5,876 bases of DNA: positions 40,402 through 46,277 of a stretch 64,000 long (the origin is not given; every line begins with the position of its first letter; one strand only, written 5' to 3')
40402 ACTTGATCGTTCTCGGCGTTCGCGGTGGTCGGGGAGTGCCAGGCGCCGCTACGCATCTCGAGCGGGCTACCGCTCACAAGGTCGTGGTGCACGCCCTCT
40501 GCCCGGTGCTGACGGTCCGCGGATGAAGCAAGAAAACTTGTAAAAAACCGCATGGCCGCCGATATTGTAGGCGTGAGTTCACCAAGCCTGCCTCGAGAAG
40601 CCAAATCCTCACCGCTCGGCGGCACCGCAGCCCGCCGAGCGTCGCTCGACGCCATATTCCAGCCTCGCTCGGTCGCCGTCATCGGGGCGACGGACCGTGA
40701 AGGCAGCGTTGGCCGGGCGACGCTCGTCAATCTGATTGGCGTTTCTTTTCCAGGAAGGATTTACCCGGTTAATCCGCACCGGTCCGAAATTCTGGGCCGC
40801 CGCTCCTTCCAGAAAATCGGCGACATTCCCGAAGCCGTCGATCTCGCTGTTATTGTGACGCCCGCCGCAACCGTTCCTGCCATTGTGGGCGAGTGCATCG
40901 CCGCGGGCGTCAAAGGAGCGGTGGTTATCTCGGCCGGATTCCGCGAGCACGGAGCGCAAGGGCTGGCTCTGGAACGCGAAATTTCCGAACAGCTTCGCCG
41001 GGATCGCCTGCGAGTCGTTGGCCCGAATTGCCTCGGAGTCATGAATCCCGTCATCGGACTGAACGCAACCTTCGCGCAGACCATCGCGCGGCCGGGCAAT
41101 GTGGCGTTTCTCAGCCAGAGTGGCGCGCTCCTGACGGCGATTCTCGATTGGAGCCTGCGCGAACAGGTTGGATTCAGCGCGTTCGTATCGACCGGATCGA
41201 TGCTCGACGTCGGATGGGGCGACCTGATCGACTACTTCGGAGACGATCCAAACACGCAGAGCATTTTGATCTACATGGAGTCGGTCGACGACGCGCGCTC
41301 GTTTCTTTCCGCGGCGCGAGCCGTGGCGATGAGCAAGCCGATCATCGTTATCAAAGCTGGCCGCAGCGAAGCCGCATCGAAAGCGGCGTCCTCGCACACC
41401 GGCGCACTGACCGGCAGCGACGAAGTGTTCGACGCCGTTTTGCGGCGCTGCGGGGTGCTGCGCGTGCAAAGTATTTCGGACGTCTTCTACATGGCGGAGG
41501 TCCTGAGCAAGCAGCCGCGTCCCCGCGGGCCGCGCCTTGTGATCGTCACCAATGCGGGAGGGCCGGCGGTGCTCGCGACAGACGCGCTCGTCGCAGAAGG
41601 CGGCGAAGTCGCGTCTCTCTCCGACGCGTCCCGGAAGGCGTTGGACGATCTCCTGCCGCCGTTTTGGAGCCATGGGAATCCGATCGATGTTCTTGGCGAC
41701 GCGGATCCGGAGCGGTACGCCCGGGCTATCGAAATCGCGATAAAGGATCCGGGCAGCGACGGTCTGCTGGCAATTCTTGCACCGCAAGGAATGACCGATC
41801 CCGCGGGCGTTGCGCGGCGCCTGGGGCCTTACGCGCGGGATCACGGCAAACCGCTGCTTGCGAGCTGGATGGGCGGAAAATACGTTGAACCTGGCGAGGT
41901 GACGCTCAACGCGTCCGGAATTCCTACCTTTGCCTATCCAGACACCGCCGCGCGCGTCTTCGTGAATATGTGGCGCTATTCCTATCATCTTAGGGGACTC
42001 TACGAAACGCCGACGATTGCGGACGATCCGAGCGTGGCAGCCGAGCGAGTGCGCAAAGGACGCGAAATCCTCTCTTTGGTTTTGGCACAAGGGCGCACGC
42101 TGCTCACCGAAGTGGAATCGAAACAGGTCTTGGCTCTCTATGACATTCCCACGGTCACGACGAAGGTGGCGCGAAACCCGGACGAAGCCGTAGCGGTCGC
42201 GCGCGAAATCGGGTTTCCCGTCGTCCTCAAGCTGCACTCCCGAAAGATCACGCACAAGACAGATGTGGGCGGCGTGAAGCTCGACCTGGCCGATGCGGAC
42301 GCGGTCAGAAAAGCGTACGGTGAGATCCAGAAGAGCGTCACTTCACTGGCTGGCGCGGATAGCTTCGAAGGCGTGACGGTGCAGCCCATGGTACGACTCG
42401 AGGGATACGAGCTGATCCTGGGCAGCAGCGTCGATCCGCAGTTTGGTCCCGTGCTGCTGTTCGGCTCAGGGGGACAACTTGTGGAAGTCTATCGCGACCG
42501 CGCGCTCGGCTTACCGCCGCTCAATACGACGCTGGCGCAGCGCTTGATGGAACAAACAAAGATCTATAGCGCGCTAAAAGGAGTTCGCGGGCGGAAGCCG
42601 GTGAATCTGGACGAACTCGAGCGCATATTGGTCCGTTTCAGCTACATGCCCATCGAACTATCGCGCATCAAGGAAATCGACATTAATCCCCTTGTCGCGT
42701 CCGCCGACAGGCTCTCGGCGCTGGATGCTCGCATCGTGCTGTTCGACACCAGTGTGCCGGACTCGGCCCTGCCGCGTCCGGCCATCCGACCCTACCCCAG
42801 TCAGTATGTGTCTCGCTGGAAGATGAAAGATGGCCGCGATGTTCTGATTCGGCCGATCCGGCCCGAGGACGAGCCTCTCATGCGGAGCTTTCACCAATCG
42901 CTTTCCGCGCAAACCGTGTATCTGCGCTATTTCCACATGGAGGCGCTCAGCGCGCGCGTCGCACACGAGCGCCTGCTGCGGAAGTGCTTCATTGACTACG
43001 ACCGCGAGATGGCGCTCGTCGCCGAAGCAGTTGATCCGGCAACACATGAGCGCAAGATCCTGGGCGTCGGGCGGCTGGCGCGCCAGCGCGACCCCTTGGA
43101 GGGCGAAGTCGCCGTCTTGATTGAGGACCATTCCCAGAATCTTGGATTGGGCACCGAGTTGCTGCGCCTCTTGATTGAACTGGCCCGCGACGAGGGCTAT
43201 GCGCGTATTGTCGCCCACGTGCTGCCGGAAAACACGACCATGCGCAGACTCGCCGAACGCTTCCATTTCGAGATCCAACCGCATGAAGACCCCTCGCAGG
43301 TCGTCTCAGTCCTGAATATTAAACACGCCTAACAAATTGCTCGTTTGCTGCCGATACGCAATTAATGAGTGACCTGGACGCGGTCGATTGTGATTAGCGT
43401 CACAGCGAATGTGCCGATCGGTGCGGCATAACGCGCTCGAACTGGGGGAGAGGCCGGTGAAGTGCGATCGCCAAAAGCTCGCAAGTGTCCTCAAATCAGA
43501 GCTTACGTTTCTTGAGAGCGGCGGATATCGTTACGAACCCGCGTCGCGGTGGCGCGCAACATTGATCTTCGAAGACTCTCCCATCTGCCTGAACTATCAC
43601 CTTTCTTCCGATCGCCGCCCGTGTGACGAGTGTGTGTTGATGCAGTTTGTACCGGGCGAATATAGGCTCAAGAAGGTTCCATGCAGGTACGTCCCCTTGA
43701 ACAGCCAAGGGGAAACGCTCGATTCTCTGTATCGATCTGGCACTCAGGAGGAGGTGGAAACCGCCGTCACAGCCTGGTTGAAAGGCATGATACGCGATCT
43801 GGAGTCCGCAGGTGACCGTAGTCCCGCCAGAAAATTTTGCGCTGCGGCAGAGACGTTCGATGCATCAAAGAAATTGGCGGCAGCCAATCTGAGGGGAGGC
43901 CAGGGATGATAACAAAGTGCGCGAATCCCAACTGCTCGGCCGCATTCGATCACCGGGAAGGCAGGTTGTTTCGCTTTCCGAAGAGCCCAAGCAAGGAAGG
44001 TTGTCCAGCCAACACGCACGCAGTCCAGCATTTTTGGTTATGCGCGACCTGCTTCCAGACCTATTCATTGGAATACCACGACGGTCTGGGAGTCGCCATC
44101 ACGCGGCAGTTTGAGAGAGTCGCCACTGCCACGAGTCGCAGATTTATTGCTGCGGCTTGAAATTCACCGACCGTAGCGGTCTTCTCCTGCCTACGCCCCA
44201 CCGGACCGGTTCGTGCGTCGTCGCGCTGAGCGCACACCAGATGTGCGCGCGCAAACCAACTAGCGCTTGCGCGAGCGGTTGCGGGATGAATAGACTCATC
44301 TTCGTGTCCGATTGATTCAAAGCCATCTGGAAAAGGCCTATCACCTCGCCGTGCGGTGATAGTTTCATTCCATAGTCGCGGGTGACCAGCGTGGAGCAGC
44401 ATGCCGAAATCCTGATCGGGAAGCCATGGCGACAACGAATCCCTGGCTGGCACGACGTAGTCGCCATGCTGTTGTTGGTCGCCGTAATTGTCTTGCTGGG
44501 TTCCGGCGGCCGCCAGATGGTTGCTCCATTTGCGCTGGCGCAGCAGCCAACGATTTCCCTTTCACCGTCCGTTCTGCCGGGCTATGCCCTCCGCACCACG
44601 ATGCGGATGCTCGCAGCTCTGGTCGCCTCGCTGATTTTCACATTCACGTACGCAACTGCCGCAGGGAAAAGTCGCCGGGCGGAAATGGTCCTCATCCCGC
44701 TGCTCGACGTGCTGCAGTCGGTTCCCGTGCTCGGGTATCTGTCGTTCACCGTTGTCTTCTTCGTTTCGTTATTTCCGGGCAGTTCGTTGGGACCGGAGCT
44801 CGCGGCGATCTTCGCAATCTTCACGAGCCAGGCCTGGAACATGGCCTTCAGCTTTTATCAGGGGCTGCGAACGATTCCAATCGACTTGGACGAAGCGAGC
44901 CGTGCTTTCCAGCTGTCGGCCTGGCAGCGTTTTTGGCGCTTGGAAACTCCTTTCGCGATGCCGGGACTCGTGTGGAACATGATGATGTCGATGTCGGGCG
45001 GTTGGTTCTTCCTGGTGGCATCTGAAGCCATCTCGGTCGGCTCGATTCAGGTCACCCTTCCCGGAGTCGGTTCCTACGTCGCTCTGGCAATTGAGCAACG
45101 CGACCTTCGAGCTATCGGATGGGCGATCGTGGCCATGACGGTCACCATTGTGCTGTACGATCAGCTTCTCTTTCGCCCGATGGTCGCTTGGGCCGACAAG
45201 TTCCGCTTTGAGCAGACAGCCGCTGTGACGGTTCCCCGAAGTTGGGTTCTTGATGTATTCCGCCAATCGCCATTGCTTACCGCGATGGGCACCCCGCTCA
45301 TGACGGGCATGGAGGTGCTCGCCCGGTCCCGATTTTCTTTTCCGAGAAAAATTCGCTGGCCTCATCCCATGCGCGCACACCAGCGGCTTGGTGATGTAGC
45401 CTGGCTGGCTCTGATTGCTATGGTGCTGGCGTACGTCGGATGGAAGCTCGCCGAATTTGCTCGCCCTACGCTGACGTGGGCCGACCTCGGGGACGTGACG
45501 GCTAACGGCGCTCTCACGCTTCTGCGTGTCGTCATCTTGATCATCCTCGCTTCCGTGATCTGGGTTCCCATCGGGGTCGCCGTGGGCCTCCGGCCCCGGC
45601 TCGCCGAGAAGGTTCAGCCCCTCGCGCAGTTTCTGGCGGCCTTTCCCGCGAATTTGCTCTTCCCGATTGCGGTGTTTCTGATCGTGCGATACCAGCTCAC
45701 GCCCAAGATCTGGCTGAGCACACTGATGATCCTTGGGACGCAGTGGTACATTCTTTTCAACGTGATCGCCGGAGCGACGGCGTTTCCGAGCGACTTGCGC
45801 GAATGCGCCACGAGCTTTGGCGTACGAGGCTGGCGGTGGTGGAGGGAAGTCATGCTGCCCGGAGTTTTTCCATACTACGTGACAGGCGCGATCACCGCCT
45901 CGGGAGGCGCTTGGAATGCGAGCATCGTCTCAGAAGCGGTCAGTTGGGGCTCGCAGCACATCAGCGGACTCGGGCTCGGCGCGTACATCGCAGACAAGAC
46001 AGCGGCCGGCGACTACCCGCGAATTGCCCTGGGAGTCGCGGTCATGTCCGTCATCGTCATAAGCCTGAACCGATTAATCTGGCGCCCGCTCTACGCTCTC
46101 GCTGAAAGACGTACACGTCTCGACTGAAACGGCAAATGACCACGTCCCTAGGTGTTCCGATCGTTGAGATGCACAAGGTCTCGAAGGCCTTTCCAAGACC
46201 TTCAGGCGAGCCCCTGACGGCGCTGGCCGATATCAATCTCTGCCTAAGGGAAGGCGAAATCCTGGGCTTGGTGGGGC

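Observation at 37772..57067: ~19-kb stress/dormancy-like supercluster resembling a hypoxia/stationary-phase regulon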

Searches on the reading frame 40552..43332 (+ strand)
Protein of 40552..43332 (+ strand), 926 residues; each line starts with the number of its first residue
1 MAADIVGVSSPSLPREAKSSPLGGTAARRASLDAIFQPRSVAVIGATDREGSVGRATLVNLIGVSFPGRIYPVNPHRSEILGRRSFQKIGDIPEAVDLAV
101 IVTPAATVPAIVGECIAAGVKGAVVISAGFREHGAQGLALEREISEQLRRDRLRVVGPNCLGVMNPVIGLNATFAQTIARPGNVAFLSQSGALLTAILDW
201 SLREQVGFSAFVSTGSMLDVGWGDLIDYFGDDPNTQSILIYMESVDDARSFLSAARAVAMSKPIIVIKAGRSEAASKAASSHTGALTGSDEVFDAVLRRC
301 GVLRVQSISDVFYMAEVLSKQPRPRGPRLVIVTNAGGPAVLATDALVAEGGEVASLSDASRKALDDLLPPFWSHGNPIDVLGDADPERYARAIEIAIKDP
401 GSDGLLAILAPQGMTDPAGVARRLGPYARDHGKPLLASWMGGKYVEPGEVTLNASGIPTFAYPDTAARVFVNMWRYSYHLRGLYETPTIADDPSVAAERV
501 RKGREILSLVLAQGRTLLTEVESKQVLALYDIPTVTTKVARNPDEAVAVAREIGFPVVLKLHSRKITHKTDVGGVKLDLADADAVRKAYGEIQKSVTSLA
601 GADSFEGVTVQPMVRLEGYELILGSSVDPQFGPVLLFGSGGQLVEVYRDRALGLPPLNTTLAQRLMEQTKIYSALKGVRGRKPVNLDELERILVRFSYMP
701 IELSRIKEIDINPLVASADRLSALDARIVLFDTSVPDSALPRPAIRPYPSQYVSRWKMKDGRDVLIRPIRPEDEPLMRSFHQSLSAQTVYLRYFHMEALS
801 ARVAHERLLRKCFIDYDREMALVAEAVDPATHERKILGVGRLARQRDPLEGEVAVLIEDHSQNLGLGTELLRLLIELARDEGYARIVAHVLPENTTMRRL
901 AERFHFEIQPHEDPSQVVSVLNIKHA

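Call 3: search_protein_families(library=pfam, proteins=[window:40552-43332:+])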
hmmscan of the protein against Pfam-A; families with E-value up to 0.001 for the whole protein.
window:40552-43332:+ (926 aa): 7 families
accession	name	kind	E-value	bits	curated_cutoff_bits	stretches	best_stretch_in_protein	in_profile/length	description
PF13549.11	ATP-grasp_5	-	2.7e-86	289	27.6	1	510-730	2-221/221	ATP-grasp domain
PF13607.11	Succ_CoA_lig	-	1.7e-55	187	27.4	1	181-318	1-138/138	Succinyl-CoA ligase like flavodoxin domain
PF13380.12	CoA_binding_2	-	2.9e-24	86.2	22.8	1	39-165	1-115/116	CoA binding domain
PF19045.5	Ligase_CoA_2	-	1.8e-12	48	23.7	1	330-464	2-141/162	Ligase-CoA domain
PF13302.13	Acetyltransf_3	-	7.6e-12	46.5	25.4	1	764-907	2-138/138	Acetyltransferase (GNAT) domain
PF02629.25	CoA_binding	-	2e-11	44.9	22.3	1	37-129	2-97/97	CoA binding domain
PF00583.31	Acetyltransf_1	-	5.7e-10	39.9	20.7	1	803-906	14-116/116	Acetyltransferase (GNAT) family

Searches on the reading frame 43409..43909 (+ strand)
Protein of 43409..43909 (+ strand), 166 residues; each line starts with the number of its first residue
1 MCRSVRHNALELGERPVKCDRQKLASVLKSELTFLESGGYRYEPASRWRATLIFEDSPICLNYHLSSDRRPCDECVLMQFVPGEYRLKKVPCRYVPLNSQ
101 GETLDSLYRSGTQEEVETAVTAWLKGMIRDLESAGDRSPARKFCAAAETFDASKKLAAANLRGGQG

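Call 3: search_protein_families(library=pfam, proteins=[window:43409-43909:+])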
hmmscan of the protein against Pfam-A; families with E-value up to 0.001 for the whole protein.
window:43409-43909:+ (166 aa): 0 families

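Call 55: search_protein_families(library=ncbifam, proteins=[window:43457-43909:+], max_evalue=0.01)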
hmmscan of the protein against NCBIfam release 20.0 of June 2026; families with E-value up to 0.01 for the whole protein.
window:43457-43909:+ (150 aa): 0 families

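Call 69: search_solved_structures(query=window:43457-43909:+, max_evalue=10)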
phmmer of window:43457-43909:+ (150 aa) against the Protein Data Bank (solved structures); distinct sequences matched with E-value up to 10: 1.
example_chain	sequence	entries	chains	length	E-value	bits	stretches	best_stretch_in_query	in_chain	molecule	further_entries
4aec_A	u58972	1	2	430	0.67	13.3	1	55-128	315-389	CYSTEINE SYNTHASE, MITOCHONDRIAL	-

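Call 71: find_homologous_proteins(query=window:43457-43909:+)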
Query window:43457-43909:+ (150 aa): 77 proteins with E <= 0.001 among 94 candidates.
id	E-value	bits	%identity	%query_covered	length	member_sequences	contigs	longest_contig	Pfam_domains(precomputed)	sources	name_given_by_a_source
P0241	1.4e-95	335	99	100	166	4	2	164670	-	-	-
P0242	6.0e-47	177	62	85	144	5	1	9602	-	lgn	-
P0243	1.7e-43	166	55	100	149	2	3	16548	-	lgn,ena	-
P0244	6.1e-41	158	54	96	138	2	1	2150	-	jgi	-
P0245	7.7e-41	158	61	79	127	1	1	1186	-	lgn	-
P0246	4.8e-38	148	56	82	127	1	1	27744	-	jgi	jgi:hypothetical protein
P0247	3.5e-37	146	56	86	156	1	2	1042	-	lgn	-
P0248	1.2e-36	144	58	77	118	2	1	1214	-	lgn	-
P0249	1.8e-36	143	57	80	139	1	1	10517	-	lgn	-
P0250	2.2e-36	143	57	78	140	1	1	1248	-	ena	-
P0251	2.9e-36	143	57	76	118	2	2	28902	-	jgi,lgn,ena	-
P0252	4.2e-36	142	51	88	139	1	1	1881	-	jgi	jgi:hypothetical protein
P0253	3.3e-35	139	53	87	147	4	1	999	-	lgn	-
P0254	3.9e-35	139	53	87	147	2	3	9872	-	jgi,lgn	jgi:hypothetical protein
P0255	8.9e-35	138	54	80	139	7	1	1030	-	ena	-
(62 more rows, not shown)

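Call 80: predict_structure(alignment_id=A3)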
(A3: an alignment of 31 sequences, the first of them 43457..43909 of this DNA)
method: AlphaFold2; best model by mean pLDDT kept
length: 150 residues; sequences in the alignment: 31
mean_pLDDT: 70.1   pTM: 0.64
mean pLDDT of the five models: 70.1, 68.6, 67.9, 66.9, 66.0
residues with pLDDT >= 90: 14; 70-90: 78; 50-70: 24; < 50: 34
segments of 3 or more residues with pLDDT < 50: 120-148
pLDDT, mean of each block of 10 residues (from residue 1): 71 86 62 63 69 71 87 86 89 84 91 77 42 34 41
secondary structure, 60 per line:
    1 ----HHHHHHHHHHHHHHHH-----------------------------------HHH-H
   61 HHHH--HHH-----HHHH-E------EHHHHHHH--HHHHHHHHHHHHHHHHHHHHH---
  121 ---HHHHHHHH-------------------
elements in order: H5-20 H60-64 H75-78 H88-94 H97-117 H124-131

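Call 82: fold_search(model_id=the predicted structure, library=pdb)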
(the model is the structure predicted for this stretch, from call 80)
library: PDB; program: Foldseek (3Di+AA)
matches with E <= 10: 0; with E <= 0.001: 0
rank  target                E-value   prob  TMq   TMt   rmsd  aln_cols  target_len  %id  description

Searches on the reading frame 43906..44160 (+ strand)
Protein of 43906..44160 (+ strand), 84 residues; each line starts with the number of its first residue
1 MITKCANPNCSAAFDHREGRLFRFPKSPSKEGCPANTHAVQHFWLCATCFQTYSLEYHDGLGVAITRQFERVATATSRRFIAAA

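Call 55: search_protein_families(library=ncbifam, proteins=[window:43906-44160:+], max_evalue=0.01)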
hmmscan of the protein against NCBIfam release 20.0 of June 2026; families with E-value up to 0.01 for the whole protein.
window:43906-44160:+ (84 aa): 0 families

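Call 70: search_solved_structures(query=window:43906-44160:+, max_evalue=10)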
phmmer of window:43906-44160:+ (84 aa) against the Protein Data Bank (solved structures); distinct sequences matched with E-value up to 10: 1.
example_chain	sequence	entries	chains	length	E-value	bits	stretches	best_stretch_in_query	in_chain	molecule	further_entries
5wpb_A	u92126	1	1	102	8.2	10.1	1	38-60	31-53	Histone deacetylase 6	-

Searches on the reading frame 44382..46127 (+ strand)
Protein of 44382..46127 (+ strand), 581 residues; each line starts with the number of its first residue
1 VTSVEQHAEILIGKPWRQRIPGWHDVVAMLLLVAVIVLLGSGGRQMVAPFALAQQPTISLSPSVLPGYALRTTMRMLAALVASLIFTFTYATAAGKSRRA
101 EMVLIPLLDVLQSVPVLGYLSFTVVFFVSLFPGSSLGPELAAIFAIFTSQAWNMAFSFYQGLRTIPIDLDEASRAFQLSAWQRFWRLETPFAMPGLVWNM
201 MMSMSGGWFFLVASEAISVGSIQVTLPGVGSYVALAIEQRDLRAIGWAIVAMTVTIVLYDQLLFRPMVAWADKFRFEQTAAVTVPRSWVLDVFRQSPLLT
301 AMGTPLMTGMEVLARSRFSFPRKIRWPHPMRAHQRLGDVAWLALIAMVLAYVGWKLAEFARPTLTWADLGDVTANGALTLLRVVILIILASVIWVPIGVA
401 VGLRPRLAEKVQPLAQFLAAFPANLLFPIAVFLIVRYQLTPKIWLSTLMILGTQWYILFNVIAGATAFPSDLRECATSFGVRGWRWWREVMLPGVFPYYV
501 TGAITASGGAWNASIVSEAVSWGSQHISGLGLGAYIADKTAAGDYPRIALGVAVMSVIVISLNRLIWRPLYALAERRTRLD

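Call 3: search_protein_families(library=pfam, proteins=[window:44382-46127:+])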
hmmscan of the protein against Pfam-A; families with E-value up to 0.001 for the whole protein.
window:44382-46127:+ (581 aa): 1 family
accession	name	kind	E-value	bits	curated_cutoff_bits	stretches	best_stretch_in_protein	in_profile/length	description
PF00528.27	BPD_transp_1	-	1.2e-26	94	26.4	2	92-258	8-166/184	Binding-protein-dependent transport system inner membrane component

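Call 55: search_protein_families(library=ncbifam, proteins=[window:44382-46127:+], max_evalue=0.01)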
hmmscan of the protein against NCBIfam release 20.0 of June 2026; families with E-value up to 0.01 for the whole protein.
window:44382-46127:+ (581 aa): 8 families
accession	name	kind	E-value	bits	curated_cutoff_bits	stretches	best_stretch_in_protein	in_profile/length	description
TIGR01183.1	ntrB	equivalog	1.7e-21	76.8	209.05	2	378-566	21-199/202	nitrate ABC transporter permease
NF040733.1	ABC_perm_U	equivalog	6.1e-16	58.6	295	2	72-219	61-200/251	ABC transporter permease subunit SaoP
TIGR03416.1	ABC_choXWV_perm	equivalog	2.2e-13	50.3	363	2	69-205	88-220/267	choline ABC transporter permease subunit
NF007545.0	PRK10160.1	equivalog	7.2e-13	48.6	342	2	73-235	84-239/275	taurine ABC transporter permease TauC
NF008470.0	PRK11365.1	equivalog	5.4e-10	39.1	347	2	370-524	56-206/263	aliphatic sulfonate ABC transporter permease SsuC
NF008196.0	PRK10952.1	equivalog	7.5e-10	38.1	439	1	72-231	149-301/356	glycine betaine/L-proline ABC transporter permease ProW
TIGR01581.1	Mo_ABC_porter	hypoth_equivalog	2e-05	24.2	210.3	0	147-203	112-167/225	ABC transporter permease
TIGR02141.1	modB_ABC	equivalog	3.2e-05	23.7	182.6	0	154-205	95-146/208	molybdate ABC transporter permease subunit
